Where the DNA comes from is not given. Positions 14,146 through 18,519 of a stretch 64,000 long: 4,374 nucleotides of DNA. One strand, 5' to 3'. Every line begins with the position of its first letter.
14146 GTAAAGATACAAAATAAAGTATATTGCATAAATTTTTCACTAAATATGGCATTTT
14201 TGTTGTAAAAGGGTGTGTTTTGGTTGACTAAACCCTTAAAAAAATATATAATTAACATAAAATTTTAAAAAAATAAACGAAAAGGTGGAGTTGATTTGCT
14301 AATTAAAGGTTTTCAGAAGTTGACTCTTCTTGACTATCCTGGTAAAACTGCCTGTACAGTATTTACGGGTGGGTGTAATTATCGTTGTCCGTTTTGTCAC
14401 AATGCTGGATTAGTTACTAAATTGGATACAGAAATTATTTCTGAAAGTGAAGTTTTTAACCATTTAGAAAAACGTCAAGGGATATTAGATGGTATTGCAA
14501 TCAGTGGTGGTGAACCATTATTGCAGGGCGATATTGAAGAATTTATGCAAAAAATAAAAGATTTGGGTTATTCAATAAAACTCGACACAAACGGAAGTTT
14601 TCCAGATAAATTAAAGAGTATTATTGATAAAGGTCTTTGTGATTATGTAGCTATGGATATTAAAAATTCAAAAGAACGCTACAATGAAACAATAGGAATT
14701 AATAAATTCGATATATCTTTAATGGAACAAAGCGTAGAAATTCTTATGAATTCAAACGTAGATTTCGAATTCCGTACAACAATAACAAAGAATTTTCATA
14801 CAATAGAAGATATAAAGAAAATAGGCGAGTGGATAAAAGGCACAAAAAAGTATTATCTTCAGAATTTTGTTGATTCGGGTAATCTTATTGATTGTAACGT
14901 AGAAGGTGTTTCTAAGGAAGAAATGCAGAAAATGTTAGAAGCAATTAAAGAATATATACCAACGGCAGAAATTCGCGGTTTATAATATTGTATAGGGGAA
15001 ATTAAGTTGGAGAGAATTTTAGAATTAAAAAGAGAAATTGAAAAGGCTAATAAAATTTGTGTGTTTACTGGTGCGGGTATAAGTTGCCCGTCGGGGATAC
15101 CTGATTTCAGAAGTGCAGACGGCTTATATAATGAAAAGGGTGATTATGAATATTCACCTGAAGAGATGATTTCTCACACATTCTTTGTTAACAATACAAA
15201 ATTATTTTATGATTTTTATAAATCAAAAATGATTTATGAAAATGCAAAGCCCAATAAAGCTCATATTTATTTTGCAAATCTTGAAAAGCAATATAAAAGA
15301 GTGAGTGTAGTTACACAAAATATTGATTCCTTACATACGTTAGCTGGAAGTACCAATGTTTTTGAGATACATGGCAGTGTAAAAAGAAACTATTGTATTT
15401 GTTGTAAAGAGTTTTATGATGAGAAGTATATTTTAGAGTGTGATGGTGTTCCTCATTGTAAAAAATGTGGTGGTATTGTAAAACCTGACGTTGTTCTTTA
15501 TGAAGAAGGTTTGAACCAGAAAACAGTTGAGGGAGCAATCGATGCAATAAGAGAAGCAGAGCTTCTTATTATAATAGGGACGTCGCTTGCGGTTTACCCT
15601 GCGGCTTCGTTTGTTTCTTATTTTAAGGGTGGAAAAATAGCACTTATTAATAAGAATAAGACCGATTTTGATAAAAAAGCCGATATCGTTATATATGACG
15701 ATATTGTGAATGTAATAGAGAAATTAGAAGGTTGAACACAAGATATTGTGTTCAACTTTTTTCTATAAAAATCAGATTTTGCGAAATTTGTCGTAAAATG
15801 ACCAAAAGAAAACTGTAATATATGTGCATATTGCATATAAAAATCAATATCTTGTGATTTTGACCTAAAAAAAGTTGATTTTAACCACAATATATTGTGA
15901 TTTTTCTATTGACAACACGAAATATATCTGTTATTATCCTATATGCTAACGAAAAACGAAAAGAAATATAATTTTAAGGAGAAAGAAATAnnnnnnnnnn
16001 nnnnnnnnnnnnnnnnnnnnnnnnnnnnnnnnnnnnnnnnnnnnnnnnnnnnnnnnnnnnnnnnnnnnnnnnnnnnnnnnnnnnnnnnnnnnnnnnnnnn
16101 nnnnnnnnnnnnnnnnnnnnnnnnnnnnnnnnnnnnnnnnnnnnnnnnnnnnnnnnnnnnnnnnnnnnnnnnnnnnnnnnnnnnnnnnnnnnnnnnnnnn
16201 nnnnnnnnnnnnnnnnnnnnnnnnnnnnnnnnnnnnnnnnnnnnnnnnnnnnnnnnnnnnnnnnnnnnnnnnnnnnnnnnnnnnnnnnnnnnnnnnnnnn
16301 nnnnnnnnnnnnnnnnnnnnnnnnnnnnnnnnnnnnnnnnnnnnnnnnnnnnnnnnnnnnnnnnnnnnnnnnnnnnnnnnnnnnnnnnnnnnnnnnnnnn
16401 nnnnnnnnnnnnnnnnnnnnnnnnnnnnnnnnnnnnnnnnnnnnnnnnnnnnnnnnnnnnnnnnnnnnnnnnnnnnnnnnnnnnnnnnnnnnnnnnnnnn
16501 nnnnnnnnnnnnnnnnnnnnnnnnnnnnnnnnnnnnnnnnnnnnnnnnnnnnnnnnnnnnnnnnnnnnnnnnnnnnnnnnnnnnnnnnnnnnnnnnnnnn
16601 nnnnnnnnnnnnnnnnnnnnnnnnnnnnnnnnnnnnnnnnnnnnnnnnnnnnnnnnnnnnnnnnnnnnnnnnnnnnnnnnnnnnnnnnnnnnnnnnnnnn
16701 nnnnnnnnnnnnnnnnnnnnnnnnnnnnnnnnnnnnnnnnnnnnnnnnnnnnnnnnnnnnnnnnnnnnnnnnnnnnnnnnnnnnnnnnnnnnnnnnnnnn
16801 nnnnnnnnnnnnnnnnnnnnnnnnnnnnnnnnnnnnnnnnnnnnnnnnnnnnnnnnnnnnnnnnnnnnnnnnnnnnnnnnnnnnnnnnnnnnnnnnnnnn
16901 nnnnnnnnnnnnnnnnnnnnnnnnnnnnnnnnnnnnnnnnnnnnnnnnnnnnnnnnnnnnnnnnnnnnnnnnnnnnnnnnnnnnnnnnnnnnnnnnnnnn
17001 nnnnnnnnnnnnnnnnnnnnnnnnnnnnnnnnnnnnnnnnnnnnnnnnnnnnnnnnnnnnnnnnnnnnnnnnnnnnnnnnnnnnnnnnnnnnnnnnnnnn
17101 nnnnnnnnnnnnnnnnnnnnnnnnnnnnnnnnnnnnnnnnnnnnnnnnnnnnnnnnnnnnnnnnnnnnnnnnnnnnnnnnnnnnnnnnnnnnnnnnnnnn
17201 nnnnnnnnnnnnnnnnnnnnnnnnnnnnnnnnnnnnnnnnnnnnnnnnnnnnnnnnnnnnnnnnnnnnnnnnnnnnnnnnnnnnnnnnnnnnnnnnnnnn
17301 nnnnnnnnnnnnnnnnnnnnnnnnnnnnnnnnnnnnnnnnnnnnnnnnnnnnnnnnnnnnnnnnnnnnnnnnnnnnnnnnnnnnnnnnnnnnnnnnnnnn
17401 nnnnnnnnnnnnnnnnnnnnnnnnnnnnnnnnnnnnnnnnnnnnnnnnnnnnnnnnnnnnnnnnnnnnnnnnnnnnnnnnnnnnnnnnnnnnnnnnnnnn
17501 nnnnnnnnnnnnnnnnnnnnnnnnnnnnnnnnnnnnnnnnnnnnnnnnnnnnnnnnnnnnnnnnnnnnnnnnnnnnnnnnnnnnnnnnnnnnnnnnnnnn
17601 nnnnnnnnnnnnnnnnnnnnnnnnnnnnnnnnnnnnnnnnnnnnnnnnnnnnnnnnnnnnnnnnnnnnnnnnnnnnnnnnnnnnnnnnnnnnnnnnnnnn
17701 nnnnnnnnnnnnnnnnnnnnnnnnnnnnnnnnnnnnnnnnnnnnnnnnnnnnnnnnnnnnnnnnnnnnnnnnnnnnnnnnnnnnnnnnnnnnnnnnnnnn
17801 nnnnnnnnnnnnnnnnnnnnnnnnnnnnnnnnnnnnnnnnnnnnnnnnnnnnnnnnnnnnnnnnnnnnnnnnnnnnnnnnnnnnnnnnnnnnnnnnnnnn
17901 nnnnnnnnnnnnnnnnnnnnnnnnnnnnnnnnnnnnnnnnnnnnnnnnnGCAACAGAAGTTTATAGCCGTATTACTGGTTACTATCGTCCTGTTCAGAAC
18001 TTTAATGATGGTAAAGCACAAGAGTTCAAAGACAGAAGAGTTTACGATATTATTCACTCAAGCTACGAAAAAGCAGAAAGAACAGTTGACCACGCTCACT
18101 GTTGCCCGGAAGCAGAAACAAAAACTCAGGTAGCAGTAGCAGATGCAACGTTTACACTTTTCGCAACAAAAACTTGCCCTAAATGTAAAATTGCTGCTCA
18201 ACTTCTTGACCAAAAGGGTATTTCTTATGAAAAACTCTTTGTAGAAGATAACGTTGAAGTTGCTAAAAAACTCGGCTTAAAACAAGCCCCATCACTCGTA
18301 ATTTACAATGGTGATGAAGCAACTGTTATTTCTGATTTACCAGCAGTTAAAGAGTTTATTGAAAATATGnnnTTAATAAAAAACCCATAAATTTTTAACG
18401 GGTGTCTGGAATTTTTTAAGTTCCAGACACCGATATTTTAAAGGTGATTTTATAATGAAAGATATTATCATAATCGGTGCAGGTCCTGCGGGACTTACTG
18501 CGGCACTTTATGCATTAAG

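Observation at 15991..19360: Class III RNR fused to a CPKC glutaredoxin-like domain, followed by a TrxR homolog without the NADPH motif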

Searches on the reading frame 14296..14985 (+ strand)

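Call 3: search_protein_families(library=pfam, proteins=[window:14296-14985:+])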
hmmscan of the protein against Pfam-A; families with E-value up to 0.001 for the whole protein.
window:14296-14985:+ (229 aa): 2 families
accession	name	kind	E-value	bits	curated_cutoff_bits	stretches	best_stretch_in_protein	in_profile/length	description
PF04055.27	Radical_SAM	-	1.2e-18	68.3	29.5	1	22-176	2-162/166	Radical SAM superfamily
PF13353.11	Fer4_12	-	3.2e-08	34.4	22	1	18-89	6-79/137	4Fe-4S single cluster domain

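Call 4: search_protein_families(library=ncbifam, proteins=[window:14296-14985:+])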
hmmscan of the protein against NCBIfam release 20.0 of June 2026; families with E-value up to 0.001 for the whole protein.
window:14296-14985:+ (229 aa): 49 families (the best 25 are shown)
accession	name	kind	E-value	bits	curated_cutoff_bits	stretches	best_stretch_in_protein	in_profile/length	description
TIGR02495.1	NrdG2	equivalog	1.2e-66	223.7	131.15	1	3-191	2-192/193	anaerobic ribonucleoside-triphosphate reductase activating protein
TIGR02493.1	PFLA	equivalog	1.3e-18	67.2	231.75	1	4-181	3-184/235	pyruvate formate-lyase-activating protein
TIGR04041.1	activase_YjjW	hypoth_equivalog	2.8e-17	63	250.2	1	48-219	93-267/276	YjjW family glycine radical enzyme activase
TIGR03963.1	rSAM_QueE_Clost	equivalog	7.9e-16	58.4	260.1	1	16-171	18-171/219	putative 7-carboxy-7-deazaguanine synthase QueE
TIGR02668.1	moaA_archaeal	equivalog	5.2e-14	51.9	325.25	1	23-123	16-117/303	GTP 3',8-cyclase MoaA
TIGR04545.1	rSAM_ahbD_hemeb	equivalog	2.2e-13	50.4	500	1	23-226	6-210/339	heme b synthase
NF001199.0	PRK00164.2-1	equivalog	8.8e-13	48.1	231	1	24-139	19-136/308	GTP 3',8-cyclase MoaA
TIGR03365.1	Bsubt_queE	equivalog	2e-12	47.2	206.1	1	16-112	21-121/238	7-carboxy-7-deazaguanine synthase QueE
TIGR04051.1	rSAM_NirJ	equivalog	6.2e-12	45.1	515.45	1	26-197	11-182/354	heme d1 biosynthesis radical SAM protein NirJ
NF008356.0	PRK11145.1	equivalog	2.3e-11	43.5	375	1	5-183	9-191/246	pyruvate formate lyase 1-activating protein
NF038283.1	viperin_w_prok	equivalog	4.1e-11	42.6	180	1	24-151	9-148/281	viperin family antiviral radical SAM protein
TIGR02494.1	PFLE_PFLC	subfamily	4.8e-11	42.5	174.35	1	66-185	126-244/293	glycyl-radical enzyme activating protein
TIGR02491.1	NrdG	equivalog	6.9e-11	42.3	126.1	1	8-89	7-89/154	anaerobic ribonucleoside-triphosphate reductase activating protein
TIGR04250.1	SCM_rSAM_ScmE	equivalog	2.6e-10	39.7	400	1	23-178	9-163/358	SynChlorMet cassette radical SAM/SPASM protein ScmE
TIGR04317.1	W_rSAM_matur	equivalog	4.3e-10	39.2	380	1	23-151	10-137/349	tungsten cofactor oxidoreductase radical SAM maturase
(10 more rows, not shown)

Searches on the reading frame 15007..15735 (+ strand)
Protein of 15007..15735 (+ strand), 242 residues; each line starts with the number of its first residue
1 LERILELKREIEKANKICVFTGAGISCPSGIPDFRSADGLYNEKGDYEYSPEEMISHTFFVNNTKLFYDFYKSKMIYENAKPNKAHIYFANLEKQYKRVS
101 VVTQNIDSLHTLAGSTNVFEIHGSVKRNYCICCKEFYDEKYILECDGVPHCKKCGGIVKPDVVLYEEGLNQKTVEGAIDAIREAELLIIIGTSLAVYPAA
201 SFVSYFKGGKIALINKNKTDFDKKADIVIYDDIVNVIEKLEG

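Call 3: search_protein_families(library=pfam, proteins=[window:15007-15735:+])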
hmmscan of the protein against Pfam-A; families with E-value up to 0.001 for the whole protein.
window:15007-15735:+ (242 aa): 1 family
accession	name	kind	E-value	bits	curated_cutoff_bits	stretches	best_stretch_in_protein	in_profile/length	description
PF02146.23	SIR2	-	4.1e-52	177.2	24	1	22-198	1-180/180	Sir2 family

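Call 4: search_protein_families(library=ncbifam, proteins=[window:15007-15735:+])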
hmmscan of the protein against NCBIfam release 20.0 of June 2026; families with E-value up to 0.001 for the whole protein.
window:15007-15735:+ (242 aa): 7 families
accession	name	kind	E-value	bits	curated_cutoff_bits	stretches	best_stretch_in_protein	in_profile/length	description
NF001752.0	PRK00481.1-1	equivalog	1e-96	323.2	221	1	2-239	2-238/242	NAD-dependent protein deacylase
NF001753.0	PRK00481.1-3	subfamily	4.7e-69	232.1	243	1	6-240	5-243/252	NAD-dependent protein deacylase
NF001754.0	PRK00481.1-4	equivalog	5e-67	225.5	252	1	2-240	3-240/244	NAD-dependent protein deacylase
NF040867.1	prot_deacyl_CobB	equivalog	6.6e-65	218.7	320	1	7-240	3-238/242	NAD-dependent protein deacetylase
NF010736.0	PRK14138.1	equivalog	3e-57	193.7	395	1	11-238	8-235/244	NAD-dependent deacetylase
NF003738.0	PRK05333.1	equivalog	5.1e-40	137.2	305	2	7-137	19-145/295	NAD-dependent protein deacetylase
NF001755.0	PRK00481.1-5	equivalog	3.3e-31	108.3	318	1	13-224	39-249/278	Sir2 family NAD+-dependent deacetylase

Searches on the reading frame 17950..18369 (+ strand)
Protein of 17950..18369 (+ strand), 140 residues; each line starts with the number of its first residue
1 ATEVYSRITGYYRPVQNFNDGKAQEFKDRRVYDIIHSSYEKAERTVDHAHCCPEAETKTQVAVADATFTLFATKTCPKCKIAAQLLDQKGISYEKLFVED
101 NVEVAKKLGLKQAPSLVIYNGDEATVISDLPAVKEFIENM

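Call 28: find_related_loci(query=A1, collection=genome_contigs, flank=6000)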
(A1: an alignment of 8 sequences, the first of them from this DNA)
Query A1 (97 aa) in genome_contigs; peptide patterns used: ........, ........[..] (x = any residue, [..] = any of these).
198 stretches matched a pattern; 170 encode a relative of the query (tblastn E <= 1e-3); the best 80 are kept; 80 distinct loci.
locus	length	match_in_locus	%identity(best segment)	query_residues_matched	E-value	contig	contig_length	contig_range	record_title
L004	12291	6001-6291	97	1-97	5e-61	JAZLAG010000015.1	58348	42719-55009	MAG: Acutalibacteraceae bacterium isolate T1900045080_TC20190074.MAGScoT_cleanbin_000004 SGB_4651_k141_1959184, whole ge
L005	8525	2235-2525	97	1-97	1e-60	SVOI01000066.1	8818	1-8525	MAG: Oscillospiraceae bacterium isolate SIG561 NODE_38782_length_8818_cov_3.472673, whole genome shotgun sequence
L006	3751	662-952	96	1-97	2e-60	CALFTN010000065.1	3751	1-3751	MAG TPA_asm: uncultured Clostridia bacterium isolate SRR6425825_bin.100_CONCOCT_v1.1_MAG genome assembly, contig: ERZ176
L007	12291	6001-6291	96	1-97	5e-60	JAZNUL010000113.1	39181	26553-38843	MAG: Acutalibacteraceae bacterium isolate T1900044797_TS20190263.MAGScoT_cleanbin_000027 SGB_2689_k141_771962, whole gen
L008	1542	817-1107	95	1-97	3e-62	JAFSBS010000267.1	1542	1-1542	MAG: Clostridia bacterium isolate RGIG2997 Goat_Rectum-3__c531823, whole genome shotgun sequence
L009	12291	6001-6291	95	1-97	2e-59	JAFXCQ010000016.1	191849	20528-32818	MAG: Clostridia bacterium isolate RGIG6294 Sheep_Rectum-3__c636343, whole genome shotgun sequence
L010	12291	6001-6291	94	1-97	4e-59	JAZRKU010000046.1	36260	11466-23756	MAG: Acutalibacteraceae bacterium isolate T1900045445_YK20190136.MAGScoT_cleanbin_000034 SGB_7146_k141_1054520, whole ge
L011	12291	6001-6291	95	1-97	4e-59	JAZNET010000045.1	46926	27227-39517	MAG: Acutalibacteraceae bacterium isolate T1900044718_TS20190184.MAGScoT_cleanbin_000006 SGB_1894_k141_1114293, whole ge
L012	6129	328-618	95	1-97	5e-59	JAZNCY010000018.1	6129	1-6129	MAG: Acutalibacteraceae bacterium isolate T1900044729_TS20190195.MAGScoT_cleanbin_000040 SGB_1993_k141_1040979, whole ge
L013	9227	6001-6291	95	1-97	6e-59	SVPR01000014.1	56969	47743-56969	MAG: Oscillospiraceae bacterium isolate SIG596 NODE_13086_length_56969_cov_4.029872, whole genome shotgun sequence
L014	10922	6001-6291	94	1-97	1e-58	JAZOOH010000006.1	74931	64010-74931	MAG: Acutalibacteraceae bacterium isolate T1900045632_YK20190326.MAGScoT_cleanbin_000006 SGB_8063_k141_1268237, whole ge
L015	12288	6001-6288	94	1-97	1e-57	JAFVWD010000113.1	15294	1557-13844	MAG: Clostridia bacterium isolate RGIG5449 Sheep_Colon-5__c298122, whole genome shotgun sequence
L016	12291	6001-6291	70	1-97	1e-41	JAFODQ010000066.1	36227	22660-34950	MAG: Clostridia bacterium isolate RGIG372 Dairy_cattle_Colon-4__c739139, whole genome shotgun sequence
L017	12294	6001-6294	69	1-97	1e-40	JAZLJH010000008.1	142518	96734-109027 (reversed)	MAG: Acutalibacteraceae bacterium isolate T1900044967_TA20190029.MAGScoT_cleanbin_000004 SGB_4004_k141_1689385, whole ge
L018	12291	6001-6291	70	1-97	8e-41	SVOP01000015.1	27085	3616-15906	MAG: Oscillospiraceae bacterium isolate SIG568 NODE_8761_length_27085_cov_1.500074, whole genome shotgun sequence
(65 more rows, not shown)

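Call 59: predict_structure(alignment_id=A2)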
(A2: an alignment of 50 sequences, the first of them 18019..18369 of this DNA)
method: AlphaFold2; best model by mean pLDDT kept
length: 117 residues; sequences in the alignment: 50
mean_pLDDT: 71.3   pTM: 0.56
mean pLDDT of the five models: 71.3, 68.5, 65.2, 61.7, 60.4
residues with pLDDT >= 90: 26; 70-90: 50; 50-70: 3; < 50: 38
segments of 3 or more residues with pLDDT < 50: 1-38
pLDDT, mean of each block of 10 residues (from residue 1): 41 38 38 43 86 89 90 91 85 86 86 86
secondary structure, 60 per line:
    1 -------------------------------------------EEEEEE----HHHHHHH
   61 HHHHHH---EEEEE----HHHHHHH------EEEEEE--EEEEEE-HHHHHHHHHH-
elements in order: E44-49 H54-66 E70-74 H79-85 E92-97 E100-105 H107-116

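Call 63: fold_search(model_id=the predicted structure, library=pdb)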
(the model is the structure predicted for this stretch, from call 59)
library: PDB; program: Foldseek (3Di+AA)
matches with E <= 10: 1480; with E <= 0.001: 180
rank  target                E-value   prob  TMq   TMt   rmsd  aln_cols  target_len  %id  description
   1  4kdy_A                5.4e-05  1.00  0.50  0.28   5.8        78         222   20  Crystal structure of maleylacetoacetate isomerase from Anaeromyxobacter dehalogenans 2CP-1, Target EFI-507175, with bo (released 2013-05-08)
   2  2puk_C                1.2e-04  1.00  0.49  0.54   3.6        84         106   17  Crystal structure of the binary complex between ferredoxin: thioredoxin reductase and thioredoxin m (released 2007-07-10)
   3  1t4y                  1.2e-04  1.00  0.54  0.60   7.0        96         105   18  Solution structure of the N-terminal domain of Synechococcus elongatus SasA (average minimized structure) (released 2004-11-16)
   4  3ziv_A                1.2e-04  1.00  0.48  0.53   3.9        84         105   21  Crystal Structure of Ancestral Thioredoxin Relative to last Archaea- Eukaryotes Common Ancestor (AECA) from the Precam (released 2013-08-21)
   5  8ras_P                1.2e-04  1.00  0.51  0.54   3.5        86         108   20  Plastid-encoded RNA polymerase transcription elongation complex (released 2024-03-06)
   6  4o32_A                1.2e-04  1.00  0.51  0.64   2.7        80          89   18  Structure of a malarial protein (released 2014-12-24)
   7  1v98_B                1.4e-04  1.00  0.49  0.62   3.7        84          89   19  Crystal Structure Analysis of Thioredoxin from Thermus thermophilus (released 2005-02-01)
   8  2puk_G                1.4e-04  1.00  0.50  0.54   3.6        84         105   17  Crystal structure of the binary complex between ferredoxin: thioredoxin reductase and thioredoxin m (released 2007-07-10)
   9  2ynx_A                1.4e-04  1.00  0.48  0.52   3.8        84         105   21  Crystal Structure of Ancestral Thioredoxin Relative to Last Archaea Common Ancestor (LACA) from the Precambrian Period (released 2013-08-21)
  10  5hr1_C                1.5e-04  1.00  0.50  0.55   3.5        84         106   25  Crystal structure of thioredoxin L107A mutant (released 2017-02-22)
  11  3dxb_E                1.6e-04  1.00  0.51  0.30   3.3        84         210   24  Structure of the UHM domain of Puf60 fused to thioredoxin (released 2008-10-28)
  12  2mmn_MODEL_1_A        1.6e-04  1.00  0.52  0.57   2.7        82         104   20  Solution Structure of the Reduced Thioredoxin from Plasmodium falciparum (released 2015-04-15)
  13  2o8v_B                1.6e-04  1.00  0.50  0.53   3.6        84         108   23  PAPS reductase in a covalent complex with thioredoxin C35A (released 2007-03-27)
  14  2trx_A                1.6e-04  1.00  0.51  0.55   5.3        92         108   26  CRYSTAL STRUCTURE OF THIOREDOXIN FROM ESCHERICHIA COLI AT 1.68 ANGSTROMS RESOLUTION (released 1991-10-15)
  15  3dxb_D                1.6e-04  1.00  0.47  0.28   3.9        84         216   23  Structure of the UHM domain of Puf60 fused to thioredoxin (released 2008-10-28)
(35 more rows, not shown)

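Call 89: get_annotated_region(hit=H1, flank=3500)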
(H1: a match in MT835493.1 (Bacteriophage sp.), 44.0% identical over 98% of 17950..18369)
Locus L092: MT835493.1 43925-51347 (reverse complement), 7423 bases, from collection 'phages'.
description: UNVERIFIED: Bacteriophage sp. clone scaffold_36 genomic sequence.
organism: Bacteriophage sp. (NCBI taxid 38018)
taxonomy: Viruses
host: -; source: human fecal samples; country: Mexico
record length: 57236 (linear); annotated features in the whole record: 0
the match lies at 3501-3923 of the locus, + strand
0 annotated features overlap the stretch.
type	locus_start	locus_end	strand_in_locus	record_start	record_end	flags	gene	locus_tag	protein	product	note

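Call 93: search_solved_structures(query=L092:3936-4841:+, show_alignments=2, max_evalue=1e-25)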
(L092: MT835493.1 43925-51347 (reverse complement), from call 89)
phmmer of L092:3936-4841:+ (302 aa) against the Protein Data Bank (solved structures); distinct sequences matched with E-value up to 1e-25: 47.
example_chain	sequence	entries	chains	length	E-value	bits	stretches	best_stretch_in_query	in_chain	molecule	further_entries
4zn0_A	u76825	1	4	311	5e-59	202.7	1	2-301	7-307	Thioredoxin reductase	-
4gcm_A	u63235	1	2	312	7.7e-59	202.1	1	3-301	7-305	Thioredoxin reductase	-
9xub_A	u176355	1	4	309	1.4e-58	201.2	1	2-300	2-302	Thioredoxin reductase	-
2a87_A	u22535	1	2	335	1.6e-58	201.1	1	2-300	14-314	Thioredoxin reductase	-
7aaw_A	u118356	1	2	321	1.8e-58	200.9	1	2-301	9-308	Thioredoxin reductase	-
5uth_A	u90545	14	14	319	4.6e-58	199.5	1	2-300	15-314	Thioredoxin reductase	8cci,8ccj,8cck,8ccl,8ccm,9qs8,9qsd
5uwy_A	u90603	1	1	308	1.6e-57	197.7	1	2-301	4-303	Thioredoxin reductase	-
7jyp_A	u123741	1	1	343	8.1e-53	182.3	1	3-297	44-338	Thioredoxin reductase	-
5mh4_A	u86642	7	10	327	5.1e-51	176.4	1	3-297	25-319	Thioredoxin reductase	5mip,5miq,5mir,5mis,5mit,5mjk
2q7v_A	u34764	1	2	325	2.5e-50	174.2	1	3-294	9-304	Thioredoxin reductase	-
2q0k_A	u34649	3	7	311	1.2e-49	172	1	4-301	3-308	Thioredoxin reductase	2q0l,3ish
9vv4_A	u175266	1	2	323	4.3e-49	170.1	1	3-301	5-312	Thioredoxin reductase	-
3cty_A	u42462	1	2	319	6e-49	169.6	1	3-295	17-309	Thioredoxin reductase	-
31lc_A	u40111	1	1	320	4.9e-47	163.4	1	5-301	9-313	Thioredoxin reductase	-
5u63_A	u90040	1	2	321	3.9e-46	160.4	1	5-301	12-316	Thioredoxin reductase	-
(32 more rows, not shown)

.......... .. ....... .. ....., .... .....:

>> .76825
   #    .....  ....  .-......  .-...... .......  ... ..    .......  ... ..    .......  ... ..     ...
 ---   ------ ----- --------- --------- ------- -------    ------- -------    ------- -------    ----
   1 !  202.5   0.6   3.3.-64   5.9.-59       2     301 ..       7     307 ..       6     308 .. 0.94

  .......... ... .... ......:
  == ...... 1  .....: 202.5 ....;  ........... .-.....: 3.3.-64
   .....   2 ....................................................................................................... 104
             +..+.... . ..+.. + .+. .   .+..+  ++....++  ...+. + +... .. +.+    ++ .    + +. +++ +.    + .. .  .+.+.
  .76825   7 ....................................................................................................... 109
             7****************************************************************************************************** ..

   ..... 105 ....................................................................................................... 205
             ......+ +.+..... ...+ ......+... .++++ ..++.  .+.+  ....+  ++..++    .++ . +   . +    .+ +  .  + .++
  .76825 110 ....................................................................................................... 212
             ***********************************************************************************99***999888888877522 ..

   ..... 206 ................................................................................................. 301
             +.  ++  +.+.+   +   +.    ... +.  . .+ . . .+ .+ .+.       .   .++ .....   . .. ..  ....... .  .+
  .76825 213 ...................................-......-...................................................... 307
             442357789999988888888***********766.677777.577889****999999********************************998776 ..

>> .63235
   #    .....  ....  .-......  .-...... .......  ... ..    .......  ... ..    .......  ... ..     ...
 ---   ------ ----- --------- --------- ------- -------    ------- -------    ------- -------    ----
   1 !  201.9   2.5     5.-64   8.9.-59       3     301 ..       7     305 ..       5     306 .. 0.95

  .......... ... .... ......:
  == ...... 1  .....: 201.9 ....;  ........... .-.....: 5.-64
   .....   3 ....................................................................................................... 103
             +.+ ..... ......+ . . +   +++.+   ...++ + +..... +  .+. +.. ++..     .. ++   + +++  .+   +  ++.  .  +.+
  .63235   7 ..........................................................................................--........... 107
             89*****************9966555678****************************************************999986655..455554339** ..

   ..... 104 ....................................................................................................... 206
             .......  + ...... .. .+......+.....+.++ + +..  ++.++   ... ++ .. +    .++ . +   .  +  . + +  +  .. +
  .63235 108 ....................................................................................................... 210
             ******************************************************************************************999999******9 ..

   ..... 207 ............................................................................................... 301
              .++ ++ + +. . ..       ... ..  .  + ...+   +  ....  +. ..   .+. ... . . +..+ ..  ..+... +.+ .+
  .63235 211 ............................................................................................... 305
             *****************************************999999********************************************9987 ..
